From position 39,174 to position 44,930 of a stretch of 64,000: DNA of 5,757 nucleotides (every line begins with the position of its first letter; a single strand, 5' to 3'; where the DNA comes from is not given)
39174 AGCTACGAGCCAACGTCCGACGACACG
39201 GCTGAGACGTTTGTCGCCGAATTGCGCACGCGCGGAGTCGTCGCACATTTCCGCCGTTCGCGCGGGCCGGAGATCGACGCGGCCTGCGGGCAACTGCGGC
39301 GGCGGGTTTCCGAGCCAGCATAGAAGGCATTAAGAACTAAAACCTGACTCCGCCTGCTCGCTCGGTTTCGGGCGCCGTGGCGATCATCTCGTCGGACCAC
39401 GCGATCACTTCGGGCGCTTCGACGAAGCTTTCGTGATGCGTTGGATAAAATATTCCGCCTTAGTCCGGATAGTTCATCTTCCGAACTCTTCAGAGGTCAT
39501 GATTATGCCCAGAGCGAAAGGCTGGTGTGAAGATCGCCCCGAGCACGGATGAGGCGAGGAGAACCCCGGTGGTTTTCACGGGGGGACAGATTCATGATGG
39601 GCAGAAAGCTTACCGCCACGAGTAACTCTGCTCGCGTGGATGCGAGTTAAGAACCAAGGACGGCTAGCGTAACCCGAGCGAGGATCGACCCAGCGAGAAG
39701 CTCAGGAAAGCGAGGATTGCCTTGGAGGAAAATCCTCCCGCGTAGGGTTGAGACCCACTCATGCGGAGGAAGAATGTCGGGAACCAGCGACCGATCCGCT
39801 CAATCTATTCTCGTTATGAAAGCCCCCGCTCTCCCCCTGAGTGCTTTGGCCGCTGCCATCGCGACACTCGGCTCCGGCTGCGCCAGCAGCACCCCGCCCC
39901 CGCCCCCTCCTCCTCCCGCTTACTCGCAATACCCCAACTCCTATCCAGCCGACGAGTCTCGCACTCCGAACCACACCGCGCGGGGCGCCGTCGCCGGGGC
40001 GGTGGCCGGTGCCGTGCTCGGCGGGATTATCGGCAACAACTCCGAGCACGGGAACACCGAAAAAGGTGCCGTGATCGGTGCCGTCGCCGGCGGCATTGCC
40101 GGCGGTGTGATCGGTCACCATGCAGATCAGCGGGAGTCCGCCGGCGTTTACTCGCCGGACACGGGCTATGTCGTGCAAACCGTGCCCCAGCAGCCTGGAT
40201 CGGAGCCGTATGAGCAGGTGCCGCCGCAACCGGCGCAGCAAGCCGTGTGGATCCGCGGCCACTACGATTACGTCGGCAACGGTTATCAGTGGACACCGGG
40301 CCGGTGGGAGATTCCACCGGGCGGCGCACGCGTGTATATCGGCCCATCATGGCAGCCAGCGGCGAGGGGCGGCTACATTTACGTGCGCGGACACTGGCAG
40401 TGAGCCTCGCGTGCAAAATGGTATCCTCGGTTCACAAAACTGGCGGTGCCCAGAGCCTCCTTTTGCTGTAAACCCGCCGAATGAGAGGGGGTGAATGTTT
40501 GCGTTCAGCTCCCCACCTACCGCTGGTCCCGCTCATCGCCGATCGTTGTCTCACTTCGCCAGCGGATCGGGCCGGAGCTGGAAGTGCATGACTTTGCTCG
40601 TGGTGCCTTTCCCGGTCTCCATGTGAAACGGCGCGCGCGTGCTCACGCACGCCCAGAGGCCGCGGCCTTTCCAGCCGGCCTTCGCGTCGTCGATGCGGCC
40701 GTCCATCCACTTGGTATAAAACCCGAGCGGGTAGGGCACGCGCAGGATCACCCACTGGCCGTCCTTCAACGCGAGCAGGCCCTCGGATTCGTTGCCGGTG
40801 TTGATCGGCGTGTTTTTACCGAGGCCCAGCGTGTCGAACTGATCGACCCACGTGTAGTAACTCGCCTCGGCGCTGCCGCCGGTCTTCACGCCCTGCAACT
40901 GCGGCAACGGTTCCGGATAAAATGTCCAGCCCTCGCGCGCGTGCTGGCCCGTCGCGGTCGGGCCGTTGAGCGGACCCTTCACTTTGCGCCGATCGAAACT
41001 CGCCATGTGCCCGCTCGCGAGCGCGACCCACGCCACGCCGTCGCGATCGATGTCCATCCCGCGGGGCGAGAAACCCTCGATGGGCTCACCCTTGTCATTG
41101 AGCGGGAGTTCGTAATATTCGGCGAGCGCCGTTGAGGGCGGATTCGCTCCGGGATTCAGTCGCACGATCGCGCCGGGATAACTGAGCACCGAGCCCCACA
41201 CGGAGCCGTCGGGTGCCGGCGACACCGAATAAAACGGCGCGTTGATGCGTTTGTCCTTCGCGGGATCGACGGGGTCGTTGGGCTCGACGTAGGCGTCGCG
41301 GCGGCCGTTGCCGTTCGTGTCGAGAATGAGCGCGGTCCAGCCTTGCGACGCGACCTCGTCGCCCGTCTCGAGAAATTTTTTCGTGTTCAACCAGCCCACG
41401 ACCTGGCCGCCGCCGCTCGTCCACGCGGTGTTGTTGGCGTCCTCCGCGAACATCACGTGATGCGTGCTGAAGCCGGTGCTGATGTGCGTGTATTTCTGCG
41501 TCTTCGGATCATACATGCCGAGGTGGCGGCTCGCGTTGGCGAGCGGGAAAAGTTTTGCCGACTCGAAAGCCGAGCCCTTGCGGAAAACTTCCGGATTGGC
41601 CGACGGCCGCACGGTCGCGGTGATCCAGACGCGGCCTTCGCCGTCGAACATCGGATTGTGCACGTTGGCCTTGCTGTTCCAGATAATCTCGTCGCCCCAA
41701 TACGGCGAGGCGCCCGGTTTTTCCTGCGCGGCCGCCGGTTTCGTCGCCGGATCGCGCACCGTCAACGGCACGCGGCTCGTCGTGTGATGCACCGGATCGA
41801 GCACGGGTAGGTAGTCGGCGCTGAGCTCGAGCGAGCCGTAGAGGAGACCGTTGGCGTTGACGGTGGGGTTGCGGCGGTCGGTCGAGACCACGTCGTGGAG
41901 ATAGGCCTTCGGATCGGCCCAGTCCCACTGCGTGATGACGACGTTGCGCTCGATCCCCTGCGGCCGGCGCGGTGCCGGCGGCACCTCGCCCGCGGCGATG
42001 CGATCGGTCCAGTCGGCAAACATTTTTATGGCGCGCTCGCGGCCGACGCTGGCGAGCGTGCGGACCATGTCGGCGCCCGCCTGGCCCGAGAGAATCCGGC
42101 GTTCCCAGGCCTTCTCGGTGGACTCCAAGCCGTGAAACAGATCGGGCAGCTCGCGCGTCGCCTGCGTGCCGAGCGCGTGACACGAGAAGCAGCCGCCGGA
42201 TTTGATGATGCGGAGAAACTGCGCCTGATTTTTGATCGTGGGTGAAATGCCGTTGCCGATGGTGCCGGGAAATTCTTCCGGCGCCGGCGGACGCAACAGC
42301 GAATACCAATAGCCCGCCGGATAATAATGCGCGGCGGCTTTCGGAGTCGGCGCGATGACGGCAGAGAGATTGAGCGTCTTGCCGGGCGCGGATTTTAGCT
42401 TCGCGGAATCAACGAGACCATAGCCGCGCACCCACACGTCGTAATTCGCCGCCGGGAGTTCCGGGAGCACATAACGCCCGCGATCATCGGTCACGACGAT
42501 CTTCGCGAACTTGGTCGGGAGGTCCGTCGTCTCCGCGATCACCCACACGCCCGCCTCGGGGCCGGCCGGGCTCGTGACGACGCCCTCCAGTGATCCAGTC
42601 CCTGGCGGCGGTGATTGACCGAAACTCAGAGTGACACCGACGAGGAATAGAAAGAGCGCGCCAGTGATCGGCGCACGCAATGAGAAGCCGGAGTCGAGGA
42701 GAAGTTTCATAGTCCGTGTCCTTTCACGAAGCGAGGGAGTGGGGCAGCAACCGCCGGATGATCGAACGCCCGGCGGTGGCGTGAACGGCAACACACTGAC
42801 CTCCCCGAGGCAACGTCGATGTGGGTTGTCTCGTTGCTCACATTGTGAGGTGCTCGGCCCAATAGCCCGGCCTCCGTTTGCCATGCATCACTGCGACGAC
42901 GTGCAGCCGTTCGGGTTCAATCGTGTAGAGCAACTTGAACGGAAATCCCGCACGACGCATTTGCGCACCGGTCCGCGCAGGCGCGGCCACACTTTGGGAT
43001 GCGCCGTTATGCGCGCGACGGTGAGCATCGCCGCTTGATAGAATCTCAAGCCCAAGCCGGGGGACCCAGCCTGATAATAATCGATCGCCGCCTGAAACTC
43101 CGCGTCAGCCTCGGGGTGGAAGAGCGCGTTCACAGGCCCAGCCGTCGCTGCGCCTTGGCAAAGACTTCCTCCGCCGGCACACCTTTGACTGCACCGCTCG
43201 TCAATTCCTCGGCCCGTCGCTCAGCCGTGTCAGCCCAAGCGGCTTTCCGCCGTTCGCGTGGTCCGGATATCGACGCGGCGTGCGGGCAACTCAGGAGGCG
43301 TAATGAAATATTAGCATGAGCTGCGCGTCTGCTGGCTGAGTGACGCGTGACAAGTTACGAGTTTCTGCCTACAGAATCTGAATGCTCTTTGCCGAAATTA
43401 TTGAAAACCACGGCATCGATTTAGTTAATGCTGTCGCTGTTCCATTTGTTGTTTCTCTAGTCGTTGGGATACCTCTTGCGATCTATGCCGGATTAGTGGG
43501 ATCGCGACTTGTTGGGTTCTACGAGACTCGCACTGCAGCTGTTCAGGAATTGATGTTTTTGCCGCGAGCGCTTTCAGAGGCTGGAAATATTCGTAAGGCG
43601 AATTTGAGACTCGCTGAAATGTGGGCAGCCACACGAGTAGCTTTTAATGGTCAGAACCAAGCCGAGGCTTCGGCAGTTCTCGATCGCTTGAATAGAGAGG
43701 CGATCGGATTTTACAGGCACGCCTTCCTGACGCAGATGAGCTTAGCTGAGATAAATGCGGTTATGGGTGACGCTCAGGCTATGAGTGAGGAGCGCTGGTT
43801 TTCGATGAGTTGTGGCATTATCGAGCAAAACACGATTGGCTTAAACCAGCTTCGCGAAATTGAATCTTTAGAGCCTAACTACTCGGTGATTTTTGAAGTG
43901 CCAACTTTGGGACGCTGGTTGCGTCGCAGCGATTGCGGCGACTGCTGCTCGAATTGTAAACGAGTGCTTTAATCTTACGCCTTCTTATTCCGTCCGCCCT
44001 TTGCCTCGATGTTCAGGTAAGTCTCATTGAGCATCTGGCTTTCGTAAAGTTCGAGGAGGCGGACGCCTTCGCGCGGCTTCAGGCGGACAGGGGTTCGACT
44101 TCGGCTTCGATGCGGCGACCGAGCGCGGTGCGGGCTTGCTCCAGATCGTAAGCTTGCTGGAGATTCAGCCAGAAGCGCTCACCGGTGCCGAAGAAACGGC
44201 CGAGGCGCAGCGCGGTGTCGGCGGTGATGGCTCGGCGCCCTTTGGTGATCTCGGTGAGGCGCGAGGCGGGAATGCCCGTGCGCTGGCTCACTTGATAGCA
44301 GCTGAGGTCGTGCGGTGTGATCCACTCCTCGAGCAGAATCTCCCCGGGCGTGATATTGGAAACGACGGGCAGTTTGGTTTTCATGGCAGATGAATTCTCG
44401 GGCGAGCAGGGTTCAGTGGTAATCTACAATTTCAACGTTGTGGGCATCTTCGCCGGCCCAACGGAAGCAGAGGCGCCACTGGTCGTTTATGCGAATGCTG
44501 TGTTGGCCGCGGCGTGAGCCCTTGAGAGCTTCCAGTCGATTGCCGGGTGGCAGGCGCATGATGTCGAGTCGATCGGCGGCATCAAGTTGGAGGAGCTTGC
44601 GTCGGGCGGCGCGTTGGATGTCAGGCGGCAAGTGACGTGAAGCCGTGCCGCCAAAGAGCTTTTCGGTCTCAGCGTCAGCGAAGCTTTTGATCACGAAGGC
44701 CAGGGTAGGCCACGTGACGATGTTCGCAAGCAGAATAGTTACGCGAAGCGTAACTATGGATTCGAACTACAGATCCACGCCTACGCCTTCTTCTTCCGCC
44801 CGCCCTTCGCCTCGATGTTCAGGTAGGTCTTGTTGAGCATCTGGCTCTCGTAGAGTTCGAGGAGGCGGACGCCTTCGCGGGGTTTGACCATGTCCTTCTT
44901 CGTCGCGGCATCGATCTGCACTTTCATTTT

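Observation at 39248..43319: The last 76 nt of rlmN occur twice, 3.9 kb apart, and differ almost only at synonymous sites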

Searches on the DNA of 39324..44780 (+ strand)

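Call 85: search_dna_similar(query=window:39324-44780:+, collection=plasmids, mode=distant, max_rows=8)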
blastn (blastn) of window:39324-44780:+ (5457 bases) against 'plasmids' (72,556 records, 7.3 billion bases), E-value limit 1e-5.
Records with a match: 16; places in all: 16; records where one place covers at least 80% of the query: 0.
Best place of each record, by identity: 60-80% 16.
By first word of the organism name: Synechocystis 4; Brucella 3; Azotobacter 2; Microvirga 1; Azospirillum 1; Alcaligenes 1; Rhodovastum 1; Mycobacterium 1; Nocardia 1; Devosia 1.
By predicted mobility (MOB-suite, as given by PLSDB): non-mobilizable 15; conjugative 1.
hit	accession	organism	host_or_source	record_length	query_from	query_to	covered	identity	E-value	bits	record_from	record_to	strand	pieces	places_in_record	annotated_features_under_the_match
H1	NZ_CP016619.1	Microvirga ossetica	Vicia alpestris,cell culture,nodules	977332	1227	3261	37%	64.6%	1e-84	324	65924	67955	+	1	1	carboxypeptidase-like regulatory domain-containing protein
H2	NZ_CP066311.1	Azotobacter chroococcum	single,soil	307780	4808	5307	6%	73.6%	4e-20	183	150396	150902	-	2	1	HigA family addiction module antitoxin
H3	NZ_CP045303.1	Azotobacter salinestris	cell culture,soil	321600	4808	5307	6%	73.1%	5e-19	175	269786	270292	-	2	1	HigA family addiction module antitoxin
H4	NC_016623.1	Azospirillum lipoferum 4B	-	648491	4835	5228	5%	73.5%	7e-11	149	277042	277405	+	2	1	HigA family addiction module antitoxin | type II toxin-antitoxin system RelE/ParE family toxin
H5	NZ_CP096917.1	Alcaligenes faecalis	Homo sapiens,Sputum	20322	5092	5298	4%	70.5%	8e-17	100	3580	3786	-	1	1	type II toxin-antitoxin system RelE/ParE family toxin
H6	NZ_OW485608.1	Rhodovastum atsumiense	-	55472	5090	5235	3%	72.3%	3e-10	78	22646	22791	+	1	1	type II toxin-antitoxin system RelE/ParE family toxin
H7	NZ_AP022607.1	Mycobacterium branderi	-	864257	5092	5235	3%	71.2%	2e-6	65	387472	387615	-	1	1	type II toxin-antitoxin system RelE/ParE family toxin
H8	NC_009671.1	Brucella anthropi ATCC 49188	-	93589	5089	5227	3%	69.8%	6e-6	63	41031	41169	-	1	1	type II toxin-antitoxin system RelE/ParE family toxin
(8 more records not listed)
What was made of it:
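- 40551..42884 (-): 777-aa secreted protein (carboxypeptidase-regulatory-like domain). Cargo absent from relatives at this locus. 64.6% nt match on a Microvirga megaplasmid (call 85).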

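Call 86: search_dna_similar(query=window:39324-44780:+, collection=phages, mode=distant, max_rows=8)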
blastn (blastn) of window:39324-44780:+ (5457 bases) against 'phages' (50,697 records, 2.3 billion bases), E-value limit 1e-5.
Records with a match: 1; places in all: 1; records where one place covers at least 80% of the query: 0.
Best place of each record, by identity: 60-80% 1.
By first word of the organism name: Bacteriophage 1.
By host as written in the record: - 1.
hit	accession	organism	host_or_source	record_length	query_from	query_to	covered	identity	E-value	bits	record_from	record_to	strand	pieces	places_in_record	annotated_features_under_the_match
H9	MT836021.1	Bacteriophage sp.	human fecal samples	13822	5141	5233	2%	77.4%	1e-9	74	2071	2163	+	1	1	record has no annotation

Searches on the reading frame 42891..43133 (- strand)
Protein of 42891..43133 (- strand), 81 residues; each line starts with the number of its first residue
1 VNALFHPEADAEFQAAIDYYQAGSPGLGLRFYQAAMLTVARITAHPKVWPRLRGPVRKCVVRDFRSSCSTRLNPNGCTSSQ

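Call 11: search_protein_families(library=pfam, proteins=[window:42891-43133:-], max_evalue=0.01)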
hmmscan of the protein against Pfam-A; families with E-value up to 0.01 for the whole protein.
window:42891-43133:- (81 aa): 0 families

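Call 48: search_protein_families(library=ncbifam, proteins=[window:42891-43133:-], max_evalue=1)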
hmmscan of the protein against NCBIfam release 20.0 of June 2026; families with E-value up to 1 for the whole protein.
window:42891-43133:- (81 aa): 0 families

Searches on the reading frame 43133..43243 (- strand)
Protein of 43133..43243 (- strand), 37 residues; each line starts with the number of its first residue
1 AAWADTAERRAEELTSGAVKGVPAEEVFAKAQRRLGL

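Call 48: search_protein_families(library=ncbifam, proteins=[window:43133-43243:-], max_evalue=1)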
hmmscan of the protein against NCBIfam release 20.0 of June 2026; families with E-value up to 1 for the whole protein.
seq(37 aa): 1 family
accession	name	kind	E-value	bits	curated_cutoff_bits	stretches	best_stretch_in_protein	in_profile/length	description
TIGR02574.1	stabl_TIGR02574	hypoth_equivalog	0.0012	18.8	31.9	1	2-34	33-65/65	putative addiction module component, TIGR02574 family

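Call 76: search_protein_families(library=pfam, proteins=[window:43133-43243:-], max_evalue=0.1)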
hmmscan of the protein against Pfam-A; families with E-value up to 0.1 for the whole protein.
seq(37 aa): 1 family
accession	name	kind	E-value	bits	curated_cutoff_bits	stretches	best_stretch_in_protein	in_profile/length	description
PF09720.15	Unstab_antitox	-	3.5e-06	27.4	23.3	1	1-27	28-54/54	Putative addiction module component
